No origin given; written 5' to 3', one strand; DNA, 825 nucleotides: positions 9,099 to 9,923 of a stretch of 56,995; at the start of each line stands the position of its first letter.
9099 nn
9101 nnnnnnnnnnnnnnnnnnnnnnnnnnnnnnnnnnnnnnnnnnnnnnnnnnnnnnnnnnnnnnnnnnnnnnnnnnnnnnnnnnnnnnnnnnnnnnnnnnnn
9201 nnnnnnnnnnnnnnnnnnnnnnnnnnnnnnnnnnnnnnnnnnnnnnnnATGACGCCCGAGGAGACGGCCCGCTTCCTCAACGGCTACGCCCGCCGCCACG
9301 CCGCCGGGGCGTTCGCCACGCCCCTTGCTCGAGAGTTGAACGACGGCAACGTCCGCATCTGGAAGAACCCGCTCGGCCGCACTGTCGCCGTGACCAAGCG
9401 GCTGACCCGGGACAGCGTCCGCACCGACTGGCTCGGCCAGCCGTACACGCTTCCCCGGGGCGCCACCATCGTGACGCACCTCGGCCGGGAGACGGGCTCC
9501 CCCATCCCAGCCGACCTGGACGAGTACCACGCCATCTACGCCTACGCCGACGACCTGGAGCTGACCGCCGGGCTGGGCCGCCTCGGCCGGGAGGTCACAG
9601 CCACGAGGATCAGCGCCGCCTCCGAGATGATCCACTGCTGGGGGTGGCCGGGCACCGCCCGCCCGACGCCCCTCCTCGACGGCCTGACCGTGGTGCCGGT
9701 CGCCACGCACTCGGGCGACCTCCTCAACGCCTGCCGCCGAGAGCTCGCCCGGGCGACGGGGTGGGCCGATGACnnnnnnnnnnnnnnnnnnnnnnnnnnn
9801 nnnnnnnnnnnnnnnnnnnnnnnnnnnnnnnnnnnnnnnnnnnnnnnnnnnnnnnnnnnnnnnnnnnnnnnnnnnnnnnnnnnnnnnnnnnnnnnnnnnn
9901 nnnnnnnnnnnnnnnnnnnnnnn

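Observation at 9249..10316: Two-domain protein: unassigned ~170-aa N-terminal domain fused to an aspartyl/asparaginyl beta-hydroxylase-type oxygenase, inside a DNA-modification operon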

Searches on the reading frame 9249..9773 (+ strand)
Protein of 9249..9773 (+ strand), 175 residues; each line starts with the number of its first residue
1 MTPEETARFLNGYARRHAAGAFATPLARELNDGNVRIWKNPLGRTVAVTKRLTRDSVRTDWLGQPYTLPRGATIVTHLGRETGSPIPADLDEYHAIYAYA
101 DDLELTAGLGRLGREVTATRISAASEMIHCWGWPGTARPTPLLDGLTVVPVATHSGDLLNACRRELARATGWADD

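Call 40: predict_structure(alignment_id=A2)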
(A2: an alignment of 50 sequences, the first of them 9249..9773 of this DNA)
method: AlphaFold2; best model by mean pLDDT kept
length: 175 residues; sequences in the alignment: 50
mean_pLDDT: 93.1   pTM: 0.84
mean pLDDT of the five models: 93.1, 92.4, 92.3, 90.5, 89.4
residues with pLDDT >= 90: 140; 70-90: 28; 50-70: 6; < 50: 1
segments of 3 or more residues with pLDDT < 50: none
pLDDT, mean of each block of 10 residues (from residue 1): 97 91 88 96 98 98 97 98 95 98 97 97 93 97 85 80 91 68
secondary structure, 60 per line:
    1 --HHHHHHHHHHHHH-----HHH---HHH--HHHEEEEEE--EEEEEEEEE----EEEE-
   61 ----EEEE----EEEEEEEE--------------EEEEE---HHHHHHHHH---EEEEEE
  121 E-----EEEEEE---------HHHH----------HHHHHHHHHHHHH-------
elements in order: H3-15 E35-40 E43-51 E56-59 E65-68 E73-80 E95-99 H103-111 E115-121 E127-132 H142-145 H156-168

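Call 43: fold_search(model_id=the predicted structure, library=pdb)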
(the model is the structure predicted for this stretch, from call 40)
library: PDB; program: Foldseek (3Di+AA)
matches with E <= 10: 587; with E <= 0.001: 0
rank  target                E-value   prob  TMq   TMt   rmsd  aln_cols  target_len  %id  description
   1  2pr8_A                3.0e-02  0.69  0.33  0.33   7.3       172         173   14  crystal structure of aminoglycoside N-acetyltransferase AAC(6')-Ib11 (released 2008-04-08)
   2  3shp_A                3.8e-02  0.44  0.25  0.26  13.2       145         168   11  Crystal structure of putative acetyltransferase from Sphaerobacter thermophilus DSM 20745 (released 2011-07-06)
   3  5jtf_A                4.5e-02  0.77  0.39  0.39   8.0       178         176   11  Crystal structure of ArsN N-acetyltransferase from Pseudomonas putida KT2440 (released 2017-05-17)
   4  3juw_B                5.1e-02  0.54  0.31  0.33   8.0       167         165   10  Putative GnaT-family acetyltransferase from Bordetella pertussis. (released 2009-09-22)
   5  4hnw_B                5.7e-02  0.35  0.28  0.27  18.6       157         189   11  The NatA Acetyltransferase Complex Bound To Inositol Hexakisphosphate (released 2014-03-26)
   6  9obo_A                6.1e-02  0.25  0.24  0.08  12.1       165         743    8  Crystal structure of Mycobacterium tuberculosis isocitrate lyase 2 fixed in the apo form with disulfide bonds (released 2026-03-18)
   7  5k04_B                6.5e-02  0.66  0.29  0.32   7.6       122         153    8  The NatB Acetyltransferase Complex Bound To CoA and MES (released 2017-04-19)
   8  9ils_A                6.5e-02  0.28  0.22  0.24   7.3       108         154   13  The GmvT toxin in complex with the C-terminal fragment of its antitoxin (released 2025-03-05)
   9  6ag4                  9.3e-02  0.69  0.30  0.33   6.2       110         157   11  Crystal structure of Ard1 N-terminal acetyltransferase H88A/E127A mutant from Sulfolobus solfataricus (released 2019-08-14)
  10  2x7b                  9.9e-02  0.75  0.32  0.34   5.3       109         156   10  Crystal structure of the N-terminal acetylase Ard1 from Sulfolobus solfataricus P2 (released 2010-07-21)
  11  5c88_A                9.9e-02  0.75  0.31  0.33   6.3       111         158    9  Crystal structure of Ard1 N-terminal acetyltransferase from Sulfolobus solfataricus in monoclinic form (released 2016-01-13)
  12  4avb_A                9.9e-02  0.63  0.32  0.19   6.1       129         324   12  Crystal structure of protein lysine acetyltransferase Rv0998 in complex with acetyl CoA and cAMP (released 2012-07-11)
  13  2zw4_A                1.0e-01  0.47  0.35  0.24  13.2       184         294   16  Crystal structure of bleomycin N-acetyltransferase complexed with coenzyme A in the orthorhombic crystal (released 2009-11-03)
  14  3juw_C                1.0e-01  0.41  0.32  0.34   8.0       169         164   12  Putative GnaT-family acetyltransferase from Bordetella pertussis. (released 2009-09-22)
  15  1b6b_A                1.0e-01  0.38  0.32  0.33   9.3       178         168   12  MELATONIN BIOSYNTHESIS: THE STRUCTURE OF SEROTONIN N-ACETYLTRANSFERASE AT 2.5 A RESOLUTION SUGGESTS A CATALYTIC MECHAN (released 2000-01-14)
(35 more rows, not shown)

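Call 48: search_protein_families(library=pfam, proteins=[window:9249-9773:+], max_evalue=10)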
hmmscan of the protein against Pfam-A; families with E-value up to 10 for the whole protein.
window:9249-9773:+ (175 aa): 1 family
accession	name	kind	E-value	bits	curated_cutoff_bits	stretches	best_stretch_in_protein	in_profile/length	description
PF17419.7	MauJ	-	0.23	12.8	28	1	65-108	67-109/116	Methylamine utilization protein MauJ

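Call 50: fold_search(model_id=the predicted structure, library=viral)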
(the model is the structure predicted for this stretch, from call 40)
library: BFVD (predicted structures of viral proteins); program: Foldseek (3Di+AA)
matches with E <= 10: 637; with E <= 0.001: 1
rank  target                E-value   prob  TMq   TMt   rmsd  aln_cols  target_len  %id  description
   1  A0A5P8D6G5            1.2e-15  1.00  0.81  0.41   3.6       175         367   36  Aspartyl/asparaginy/proline hydroxylase domain-containing protein [Mycobacterium phage LilMcDreamy]
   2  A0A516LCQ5            8.7e-03  0.98  0.39  0.47   6.0       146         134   10  (no name in the UniProt tables at hand)
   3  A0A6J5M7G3            1.3e-02  0.93  0.38  0.42  11.5       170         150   12  RimL Acetyltransferases, including N-acetylases of ribosomal proteins [uncultured Caudovirales phage]
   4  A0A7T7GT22            2.9e-02  0.77  0.35  0.40  11.6       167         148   12  (no name in the UniProt tables at hand)
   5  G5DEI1                3.1e-02  0.66  0.29  0.31  14.7       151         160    7  Putative acetyltransferase [Salmonella phage SPN3US]
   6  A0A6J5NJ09            3.5e-02  0.75  0.36  0.37  16.4       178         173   10  RimL Acetyltransferases, including N-acetylases of ribosomal proteins [uncultured Caudovirales phage]
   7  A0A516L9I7            4.2e-02  0.91  0.41  0.48   5.5       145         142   13  (no name in the UniProt tables at hand)
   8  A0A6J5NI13            4.7e-02  0.80  0.32  0.35  12.6       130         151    9  RimL Acetyltransferases, including N-acetylases of ribosomal proteins [uncultured Caudovirales phage]
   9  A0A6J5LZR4            5.0e-02  0.60  0.31  0.39  13.1       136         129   14  Uncharacterized protein [uncultured Caudovirales phage]
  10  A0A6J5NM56            5.7e-02  0.28  0.24  0.07  18.3       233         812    8  Uncharacterized protein [uncultured Caudovirales phage]
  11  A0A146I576            6.0e-02  0.72  0.35  0.42   6.6       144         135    9  N-acetyltransferase domain-containing protein [Ralstonia phage RSL2]
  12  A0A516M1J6            6.4e-02  0.47  0.28  0.39   8.5       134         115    7  (no name in the UniProt tables at hand)
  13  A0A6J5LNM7            6.8e-02  0.66  0.29  0.44   6.3       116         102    8  GNAT domain containing protein [uncultured Caudovirales phage]
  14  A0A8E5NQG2            7.2e-02  0.60  0.33  0.38  11.7       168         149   10  (no name in the UniProt tables at hand)
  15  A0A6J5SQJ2            7.2e-02  0.47  0.31  0.39   7.1       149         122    9  Uncharacterized protein [uncultured Caudovirales phage]
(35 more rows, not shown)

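Call 55: search_solved_structures(query=A3, max_evalue=10, show_alignments=2)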
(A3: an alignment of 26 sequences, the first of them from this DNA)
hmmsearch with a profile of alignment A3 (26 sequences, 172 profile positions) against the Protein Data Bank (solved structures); distinct sequences matched with E-value up to 10: 0.

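Call 71: search_protein_representatives(alignment_id=A3)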
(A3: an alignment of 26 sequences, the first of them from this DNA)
Query: 26 sequences, 172 profile positions. Proteins with E-value up to 0.001 (for the whole library): 111; up to 1e-10: 42; up to 1e-30: 24. The best 111 are listed.
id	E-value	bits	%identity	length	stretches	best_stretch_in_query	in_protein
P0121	7.0e-60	217.8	-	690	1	6-171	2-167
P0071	2.2e-58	212.9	-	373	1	2-171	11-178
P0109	2.4e-58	212.8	-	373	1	5-171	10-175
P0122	1.1e-55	204.2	-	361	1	2-171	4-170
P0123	1.5e-54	200.5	-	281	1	2-157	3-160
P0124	6.2e-54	198.4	-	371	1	4-171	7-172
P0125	4.3e-49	182.7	-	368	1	7-171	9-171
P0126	2.8e-48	180.0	-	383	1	3-155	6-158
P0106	8.3e-44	165.5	-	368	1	3-171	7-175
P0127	2.9e-41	157.2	-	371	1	5-171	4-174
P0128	2.5e-40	154.2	-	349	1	3-162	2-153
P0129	5.8e-40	153.0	-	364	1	3-161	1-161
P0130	5.8e-40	153.0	-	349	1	4-161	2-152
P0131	7.2e-39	149.4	-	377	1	7-160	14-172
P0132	2.3e-38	147.8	-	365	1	3-170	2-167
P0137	2.1e-35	138.2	-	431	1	5-164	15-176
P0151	4.2e-14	68.8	-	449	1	5-155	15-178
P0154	1.1e-12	64.2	-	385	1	8-170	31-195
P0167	1.5e-09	54.0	-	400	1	12-136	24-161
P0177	4.4e-08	49.2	-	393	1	12-169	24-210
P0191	6.8e-06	42.1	-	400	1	5-170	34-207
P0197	1.5e-05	40.9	-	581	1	21-171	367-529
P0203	2.9e-05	40.0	-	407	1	17-170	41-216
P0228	9.2e-04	35.1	-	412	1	55-171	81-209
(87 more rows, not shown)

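Call 72: search_protein_families(library=pfam, proteins=[P0121, P0197, P0137, P0151, P0154, P0167, P0177, P0191, P0203, P0228], max_evalue=0.01)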
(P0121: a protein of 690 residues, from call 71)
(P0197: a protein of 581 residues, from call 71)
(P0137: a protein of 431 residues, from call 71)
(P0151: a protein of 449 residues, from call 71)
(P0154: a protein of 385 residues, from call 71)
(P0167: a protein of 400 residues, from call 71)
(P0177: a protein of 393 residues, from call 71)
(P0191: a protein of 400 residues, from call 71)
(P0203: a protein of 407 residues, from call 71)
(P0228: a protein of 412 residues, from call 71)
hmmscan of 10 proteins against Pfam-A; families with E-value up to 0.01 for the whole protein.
P0121 (690 aa): 1 family
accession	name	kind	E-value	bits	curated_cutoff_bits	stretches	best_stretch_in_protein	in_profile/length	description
PF05118.21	Asp_Arg_Hydrox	-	0.00093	19.5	22.6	1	563-681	51-155/157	Aspartyl/Asparaginyl beta-hydroxylase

P0197 (581 aa): 0 families

P0137 (431 aa): 2 families
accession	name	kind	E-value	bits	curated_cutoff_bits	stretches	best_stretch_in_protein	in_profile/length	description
PF05118.21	Asp_Arg_Hydrox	-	3.4e-07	30.7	22.6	1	236-358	49-155/157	Aspartyl/Asparaginyl beta-hydroxylase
PF09722.15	Xre_MbcA_ParS_C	-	0.0021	18.5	24.5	1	384-414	5-37/51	Antitoxin Xre/MbcA/ParS C-terminal toxin-binding domain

P0151 (449 aa): 1 family
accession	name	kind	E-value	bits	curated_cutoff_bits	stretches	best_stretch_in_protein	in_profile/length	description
PF05118.21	Asp_Arg_Hydrox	-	5e-12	46.4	22.6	1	205-373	23-154/157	Aspartyl/Asparaginyl beta-hydroxylase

P0154 (385 aa): 1 family
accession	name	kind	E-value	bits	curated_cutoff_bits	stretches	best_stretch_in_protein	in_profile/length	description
PF05118.21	Asp_Arg_Hydrox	-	4.4e-11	43.3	22.6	1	189-369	5-155/157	Aspartyl/Asparaginyl beta-hydroxylase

P0167 (400 aa): 1 family
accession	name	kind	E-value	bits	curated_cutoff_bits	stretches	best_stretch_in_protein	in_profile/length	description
PF05118.21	Asp_Arg_Hydrox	-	5.6e-12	46.2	22.6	1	195-381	6-155/157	Aspartyl/Asparaginyl beta-hydroxylase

P0177 (393 aa): 1 family
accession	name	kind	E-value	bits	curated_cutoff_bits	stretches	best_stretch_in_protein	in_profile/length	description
PF05118.21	Asp_Arg_Hydrox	-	8.2e-11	42.4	22.6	1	206-375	6-154/157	Aspartyl/Asparaginyl beta-hydroxylase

P0191 (400 aa): 1 family
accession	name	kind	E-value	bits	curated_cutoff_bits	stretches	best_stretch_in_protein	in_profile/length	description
PF05118.21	Asp_Arg_Hydrox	-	4.8e-14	52.9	22.6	1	200-387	4-155/157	Aspartyl/Asparaginyl beta-hydroxylase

P0203 (407 aa): 1 family
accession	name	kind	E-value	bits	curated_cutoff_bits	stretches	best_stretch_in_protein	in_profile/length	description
PF05118.21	Asp_Arg_Hydrox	-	4.4e-10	40.1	22.6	1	207-393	2-155/157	Aspartyl/Asparaginyl beta-hydroxylase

P0228 (412 aa): 1 family
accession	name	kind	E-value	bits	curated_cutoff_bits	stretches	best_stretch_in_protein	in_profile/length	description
PF05118.21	Asp_Arg_Hydrox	-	1.4e-11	44.9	22.6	1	207-387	10-154/157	Aspartyl/Asparaginyl beta-hydroxylase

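Call 73: find_encoding_contigs(protein=P0191, flank=6000, max_places=3)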
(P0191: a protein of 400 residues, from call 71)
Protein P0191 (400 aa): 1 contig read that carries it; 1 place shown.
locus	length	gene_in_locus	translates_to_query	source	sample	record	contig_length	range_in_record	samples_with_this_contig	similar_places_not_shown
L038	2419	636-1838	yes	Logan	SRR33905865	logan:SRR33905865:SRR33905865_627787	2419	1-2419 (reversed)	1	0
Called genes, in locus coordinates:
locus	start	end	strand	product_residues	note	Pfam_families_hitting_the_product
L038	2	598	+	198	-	?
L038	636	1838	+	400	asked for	PF05118:Asp_Arg_Hydrox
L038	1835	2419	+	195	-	?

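Call 74: find_encoding_contigs(protein=P0121, flank=6000, max_places=2)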
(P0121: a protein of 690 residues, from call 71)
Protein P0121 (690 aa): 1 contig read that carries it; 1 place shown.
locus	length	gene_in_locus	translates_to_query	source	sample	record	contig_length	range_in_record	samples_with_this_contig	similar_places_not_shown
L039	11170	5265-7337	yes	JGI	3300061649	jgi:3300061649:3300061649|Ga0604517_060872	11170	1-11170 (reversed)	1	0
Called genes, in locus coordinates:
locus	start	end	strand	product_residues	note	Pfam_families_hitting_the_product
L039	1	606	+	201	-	?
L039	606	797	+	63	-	-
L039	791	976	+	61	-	-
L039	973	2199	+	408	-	PF00772:DnaB, PF13481:AAA_25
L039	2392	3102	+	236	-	-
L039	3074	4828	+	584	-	PF12851:Tet_JBP (weak), PF18724:ADDT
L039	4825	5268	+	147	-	PF07463:NUMOD4, PF13392:HNH_3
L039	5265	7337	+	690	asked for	-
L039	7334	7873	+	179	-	PF18751:Ploopntkinase3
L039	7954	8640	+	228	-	PF06067:DUF932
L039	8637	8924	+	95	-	PF10708:DUF2510 (weak)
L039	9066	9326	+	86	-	-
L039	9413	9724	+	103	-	-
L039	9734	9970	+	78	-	-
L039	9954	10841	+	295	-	-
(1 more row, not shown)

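Call 76: search_protein_families(library=pfam, proteins=[L038:2-598:+, L038:1835-2419:+], max_evalue=0.1)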
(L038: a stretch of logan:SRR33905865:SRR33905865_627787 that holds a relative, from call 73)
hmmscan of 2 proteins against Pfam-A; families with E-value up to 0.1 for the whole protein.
L038:2-598:+ (198 aa): 2 families
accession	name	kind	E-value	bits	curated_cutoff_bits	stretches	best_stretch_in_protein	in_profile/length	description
PF13338.12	AbiEi_4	-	0.0019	18.7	25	1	166-187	28-49/49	Transcriptional regulator, AbiEi antitoxin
PF14338.12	Mrr_N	-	0.0021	18.6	29.5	1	171-195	62-86/87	Mrr N-terminal domain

L038:1835-2419:+ (195 aa): 0 families

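Call 77: find_encoding_contigs(protein=P0154, flank=7000, max_places=3)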
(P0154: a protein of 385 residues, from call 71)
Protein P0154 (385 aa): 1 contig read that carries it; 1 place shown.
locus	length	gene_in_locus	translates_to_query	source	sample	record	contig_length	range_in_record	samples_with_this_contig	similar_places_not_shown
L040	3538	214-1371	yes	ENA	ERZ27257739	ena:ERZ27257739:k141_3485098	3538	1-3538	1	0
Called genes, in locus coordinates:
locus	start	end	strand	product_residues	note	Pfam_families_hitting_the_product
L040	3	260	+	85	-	?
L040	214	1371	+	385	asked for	PF05118:Asp_Arg_Hydrox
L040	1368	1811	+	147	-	-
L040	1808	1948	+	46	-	-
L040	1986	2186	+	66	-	-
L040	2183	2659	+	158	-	-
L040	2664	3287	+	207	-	-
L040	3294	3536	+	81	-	?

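Call 91: find_related_loci(query=A4, collection=viral_contigs, flank=6000)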
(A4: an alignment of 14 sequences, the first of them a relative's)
Query A4 (400 aa) in viral_contigs; peptide patterns used: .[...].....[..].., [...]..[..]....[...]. (x = any residue, [..] = any of these).
292 stretches matched a pattern; 268 encode a relative of the query (tblastn E <= 1e-3); the best 80 are kept; 80 distinct loci.
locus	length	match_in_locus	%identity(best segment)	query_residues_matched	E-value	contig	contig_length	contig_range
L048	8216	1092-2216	52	18-397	2e-118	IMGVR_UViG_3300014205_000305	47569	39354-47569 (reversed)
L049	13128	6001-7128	46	20-394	5e-92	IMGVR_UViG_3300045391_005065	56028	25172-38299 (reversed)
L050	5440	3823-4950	46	25-397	3e-89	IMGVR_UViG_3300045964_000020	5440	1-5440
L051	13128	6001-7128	46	25-397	3e-89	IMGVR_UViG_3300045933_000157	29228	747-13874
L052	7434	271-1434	42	8-398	3e-87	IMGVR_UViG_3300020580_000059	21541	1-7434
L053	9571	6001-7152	41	17-397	7e-87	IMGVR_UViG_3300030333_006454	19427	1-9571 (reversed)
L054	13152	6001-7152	41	17-397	2e-86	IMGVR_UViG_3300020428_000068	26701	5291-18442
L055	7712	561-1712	41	17-397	2e-86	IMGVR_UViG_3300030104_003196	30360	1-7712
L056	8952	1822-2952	45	23-400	9e-86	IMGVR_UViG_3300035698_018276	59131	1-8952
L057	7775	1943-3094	42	19-396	3e-85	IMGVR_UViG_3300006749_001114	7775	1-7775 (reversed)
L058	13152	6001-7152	41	19-396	3e-84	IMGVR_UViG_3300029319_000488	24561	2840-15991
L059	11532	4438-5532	45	23-389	5e-84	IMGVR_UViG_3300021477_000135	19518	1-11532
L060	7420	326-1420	45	23-389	5e-84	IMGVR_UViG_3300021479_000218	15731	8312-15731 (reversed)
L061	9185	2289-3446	40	17-396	1e-83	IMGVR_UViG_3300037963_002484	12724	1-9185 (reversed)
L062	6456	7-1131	42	28-396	3e-83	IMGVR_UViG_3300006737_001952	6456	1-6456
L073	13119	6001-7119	41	25-395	4e-79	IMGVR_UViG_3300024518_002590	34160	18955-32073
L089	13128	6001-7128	36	25-396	7e-63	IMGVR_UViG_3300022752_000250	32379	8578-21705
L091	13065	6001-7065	38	20-385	1e-62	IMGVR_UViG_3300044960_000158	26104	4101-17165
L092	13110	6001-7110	38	21-398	8e-62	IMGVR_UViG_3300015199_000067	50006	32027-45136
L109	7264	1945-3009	38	25-396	2e-54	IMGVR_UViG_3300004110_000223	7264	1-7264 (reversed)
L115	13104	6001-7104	32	16-396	2e-53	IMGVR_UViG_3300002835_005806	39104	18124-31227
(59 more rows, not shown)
